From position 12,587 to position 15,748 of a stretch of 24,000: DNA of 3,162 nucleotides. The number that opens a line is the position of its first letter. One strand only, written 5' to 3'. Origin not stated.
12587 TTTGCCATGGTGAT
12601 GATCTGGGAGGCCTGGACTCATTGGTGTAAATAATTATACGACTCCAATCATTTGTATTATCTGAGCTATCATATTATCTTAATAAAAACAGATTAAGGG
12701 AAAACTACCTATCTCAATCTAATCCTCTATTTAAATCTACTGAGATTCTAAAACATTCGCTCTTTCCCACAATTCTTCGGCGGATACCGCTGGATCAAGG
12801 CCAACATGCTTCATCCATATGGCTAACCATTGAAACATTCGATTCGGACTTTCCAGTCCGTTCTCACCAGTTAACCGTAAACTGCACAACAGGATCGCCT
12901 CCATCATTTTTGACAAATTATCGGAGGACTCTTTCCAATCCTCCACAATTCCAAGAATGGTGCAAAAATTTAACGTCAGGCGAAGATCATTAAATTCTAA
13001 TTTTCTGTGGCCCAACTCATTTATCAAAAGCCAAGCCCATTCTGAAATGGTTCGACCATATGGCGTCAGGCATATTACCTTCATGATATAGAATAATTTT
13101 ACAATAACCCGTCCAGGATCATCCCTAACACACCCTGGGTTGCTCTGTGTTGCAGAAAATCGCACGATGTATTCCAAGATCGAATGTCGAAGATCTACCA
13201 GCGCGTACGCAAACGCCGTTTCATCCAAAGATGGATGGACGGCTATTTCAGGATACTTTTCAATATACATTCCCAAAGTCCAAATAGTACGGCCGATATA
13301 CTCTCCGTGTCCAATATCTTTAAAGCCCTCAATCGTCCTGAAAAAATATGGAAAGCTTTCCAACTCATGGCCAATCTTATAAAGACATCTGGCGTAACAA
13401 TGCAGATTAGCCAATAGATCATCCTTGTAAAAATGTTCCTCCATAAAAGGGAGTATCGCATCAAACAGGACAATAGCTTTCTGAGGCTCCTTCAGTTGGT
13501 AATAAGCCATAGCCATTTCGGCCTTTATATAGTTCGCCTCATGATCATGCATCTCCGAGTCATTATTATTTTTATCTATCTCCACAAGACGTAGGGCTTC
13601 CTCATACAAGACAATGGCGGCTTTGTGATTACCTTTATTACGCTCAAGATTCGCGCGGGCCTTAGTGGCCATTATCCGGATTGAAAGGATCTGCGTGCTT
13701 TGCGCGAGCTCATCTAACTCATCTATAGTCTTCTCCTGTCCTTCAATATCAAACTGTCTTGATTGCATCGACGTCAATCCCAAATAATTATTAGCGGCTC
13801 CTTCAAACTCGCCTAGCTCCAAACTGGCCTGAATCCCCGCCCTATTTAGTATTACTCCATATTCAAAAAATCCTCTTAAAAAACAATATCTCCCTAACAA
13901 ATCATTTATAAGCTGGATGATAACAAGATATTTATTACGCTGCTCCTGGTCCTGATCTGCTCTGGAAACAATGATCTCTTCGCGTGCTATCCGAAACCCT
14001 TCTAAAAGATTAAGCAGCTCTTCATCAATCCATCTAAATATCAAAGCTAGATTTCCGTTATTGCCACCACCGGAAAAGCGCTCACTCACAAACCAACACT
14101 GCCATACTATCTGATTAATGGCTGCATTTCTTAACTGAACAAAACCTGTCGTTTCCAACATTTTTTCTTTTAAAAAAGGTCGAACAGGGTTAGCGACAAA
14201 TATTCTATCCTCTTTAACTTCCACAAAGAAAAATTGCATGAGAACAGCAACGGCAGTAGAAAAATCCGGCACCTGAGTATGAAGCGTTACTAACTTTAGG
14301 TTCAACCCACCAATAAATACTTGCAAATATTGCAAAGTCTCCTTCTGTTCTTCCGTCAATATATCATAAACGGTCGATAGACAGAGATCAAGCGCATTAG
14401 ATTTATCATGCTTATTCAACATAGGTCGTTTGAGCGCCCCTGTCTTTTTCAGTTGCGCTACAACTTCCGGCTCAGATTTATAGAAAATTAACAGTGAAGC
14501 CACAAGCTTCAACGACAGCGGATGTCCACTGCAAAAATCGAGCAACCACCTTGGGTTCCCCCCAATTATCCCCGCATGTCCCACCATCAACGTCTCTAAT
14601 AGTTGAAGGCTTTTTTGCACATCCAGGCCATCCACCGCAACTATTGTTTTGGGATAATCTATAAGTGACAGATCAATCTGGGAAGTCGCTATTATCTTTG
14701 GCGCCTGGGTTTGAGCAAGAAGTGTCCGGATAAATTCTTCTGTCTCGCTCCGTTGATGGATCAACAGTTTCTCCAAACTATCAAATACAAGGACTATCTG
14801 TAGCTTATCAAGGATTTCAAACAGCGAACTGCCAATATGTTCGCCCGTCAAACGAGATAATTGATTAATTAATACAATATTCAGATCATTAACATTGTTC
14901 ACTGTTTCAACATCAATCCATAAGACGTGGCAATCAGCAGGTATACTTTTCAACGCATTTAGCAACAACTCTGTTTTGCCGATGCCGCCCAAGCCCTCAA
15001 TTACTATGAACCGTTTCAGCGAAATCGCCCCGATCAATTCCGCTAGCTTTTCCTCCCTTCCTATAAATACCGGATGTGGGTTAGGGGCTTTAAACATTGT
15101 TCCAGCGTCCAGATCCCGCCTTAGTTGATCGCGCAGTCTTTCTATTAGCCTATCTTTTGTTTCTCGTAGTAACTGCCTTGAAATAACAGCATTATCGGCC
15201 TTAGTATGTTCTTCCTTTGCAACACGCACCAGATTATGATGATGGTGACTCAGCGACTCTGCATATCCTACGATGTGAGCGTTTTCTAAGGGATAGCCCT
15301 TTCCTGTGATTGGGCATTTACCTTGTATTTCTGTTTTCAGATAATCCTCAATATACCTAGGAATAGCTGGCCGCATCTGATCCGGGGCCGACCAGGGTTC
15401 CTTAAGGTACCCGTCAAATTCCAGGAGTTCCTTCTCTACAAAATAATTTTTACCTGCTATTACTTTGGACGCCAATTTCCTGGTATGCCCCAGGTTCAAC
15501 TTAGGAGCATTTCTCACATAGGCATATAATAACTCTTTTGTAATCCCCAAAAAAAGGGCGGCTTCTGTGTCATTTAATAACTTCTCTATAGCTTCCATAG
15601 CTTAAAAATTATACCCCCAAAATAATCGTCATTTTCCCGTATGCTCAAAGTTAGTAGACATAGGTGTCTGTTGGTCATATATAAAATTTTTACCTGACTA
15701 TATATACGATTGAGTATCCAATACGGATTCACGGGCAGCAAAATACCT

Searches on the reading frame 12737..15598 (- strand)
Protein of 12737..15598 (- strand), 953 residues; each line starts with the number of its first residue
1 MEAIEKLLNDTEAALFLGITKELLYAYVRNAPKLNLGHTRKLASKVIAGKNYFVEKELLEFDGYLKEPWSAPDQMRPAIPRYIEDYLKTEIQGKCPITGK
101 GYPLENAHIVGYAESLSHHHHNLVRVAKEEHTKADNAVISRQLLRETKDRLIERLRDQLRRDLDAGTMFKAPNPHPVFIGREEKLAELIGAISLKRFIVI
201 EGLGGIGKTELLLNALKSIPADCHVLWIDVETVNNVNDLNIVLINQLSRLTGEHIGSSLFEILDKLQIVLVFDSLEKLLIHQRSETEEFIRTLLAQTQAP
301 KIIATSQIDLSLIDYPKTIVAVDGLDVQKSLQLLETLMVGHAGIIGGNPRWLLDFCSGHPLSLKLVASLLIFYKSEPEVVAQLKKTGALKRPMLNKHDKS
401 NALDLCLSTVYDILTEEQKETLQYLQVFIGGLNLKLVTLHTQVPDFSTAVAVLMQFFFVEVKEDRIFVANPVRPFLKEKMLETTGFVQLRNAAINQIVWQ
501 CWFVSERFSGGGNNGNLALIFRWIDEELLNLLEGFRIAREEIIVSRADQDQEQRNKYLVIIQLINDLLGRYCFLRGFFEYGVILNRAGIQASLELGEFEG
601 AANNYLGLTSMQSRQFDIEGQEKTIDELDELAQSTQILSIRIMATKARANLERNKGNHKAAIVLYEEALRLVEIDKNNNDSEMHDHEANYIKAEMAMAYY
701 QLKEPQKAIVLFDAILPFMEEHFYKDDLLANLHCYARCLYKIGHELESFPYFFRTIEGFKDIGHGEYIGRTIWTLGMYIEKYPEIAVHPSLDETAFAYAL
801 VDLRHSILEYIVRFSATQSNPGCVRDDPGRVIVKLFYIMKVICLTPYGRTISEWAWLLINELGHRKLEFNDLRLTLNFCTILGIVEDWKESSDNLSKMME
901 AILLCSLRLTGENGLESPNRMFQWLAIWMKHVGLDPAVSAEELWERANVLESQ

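Call 11: search_protein_families(library=ncbifam, proteins=[window:12740-15598:-], max_evalue=0.01)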
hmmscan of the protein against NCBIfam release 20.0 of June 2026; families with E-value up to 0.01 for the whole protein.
window:12740-15598:- (953 aa): 2 families
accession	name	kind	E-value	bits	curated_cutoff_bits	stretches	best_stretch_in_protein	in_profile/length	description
NF040586.1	FxSxx_TPR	equivalog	0.0001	20.9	300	1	172-213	2-43/830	FxSxx-COOH system tetratricopeptide repeat protein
NF041815.1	Avs4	equivalog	0.00019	18.8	1500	1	177-296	187-302/1579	AVAST type 4 anti-phage nuclease Avs4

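Call 12: search_protein_families(library=pfam, proteins=[window:12740-15598:-], max_evalue=0.01)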
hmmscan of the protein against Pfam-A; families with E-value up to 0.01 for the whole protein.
window:12740-15598:- (953 aa): 8 families
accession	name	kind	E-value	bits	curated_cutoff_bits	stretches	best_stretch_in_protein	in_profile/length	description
PF20703.3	nSTAND1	-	2e-05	24.9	27.1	1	175-307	13-160/379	Novel STAND NTPase 1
PF00515.34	TPR_1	-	2.1e-05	24.6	27.8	0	648-671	7-30/34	Tetratricopeptide repeat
PF13191.12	AAA_16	-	0.00027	21.9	32.6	1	178-241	2-64/167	AAA ATPase domain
PF13424.12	TPR_12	-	0.0004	20.9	30.1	0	647-673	8-34/77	Tetratricopeptide repeat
PF13401.12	AAA_22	-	0.00044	21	27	1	195-298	5-115/130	AAA domain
PF13428.12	TPR_14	-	0.00084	20.2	23.5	0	645-671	4-30/44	Tetratricopeptide repeat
PF07719.23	TPR_2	-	0.0016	18.9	27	0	647-671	6-30/34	Tetratricopeptide repeat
PF00931.28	NB-ARC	-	0.0018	18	23.5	1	194-411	18-246/248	NB-ARC domain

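Call 29: find_encoding_contigs(protein=window:12737-15598:-, flank=10000, max_places=4)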
Protein window:12737-15598:- (953 aa): no gene with exactly this product is on record in the collection.

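Call 32: search_protein_families(library=padloc, proteins=[window:12740-15598:-], max_evalue=1)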
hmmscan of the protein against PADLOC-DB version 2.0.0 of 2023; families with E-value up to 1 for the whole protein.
window:12740-15598:- (953 aa): 0 families
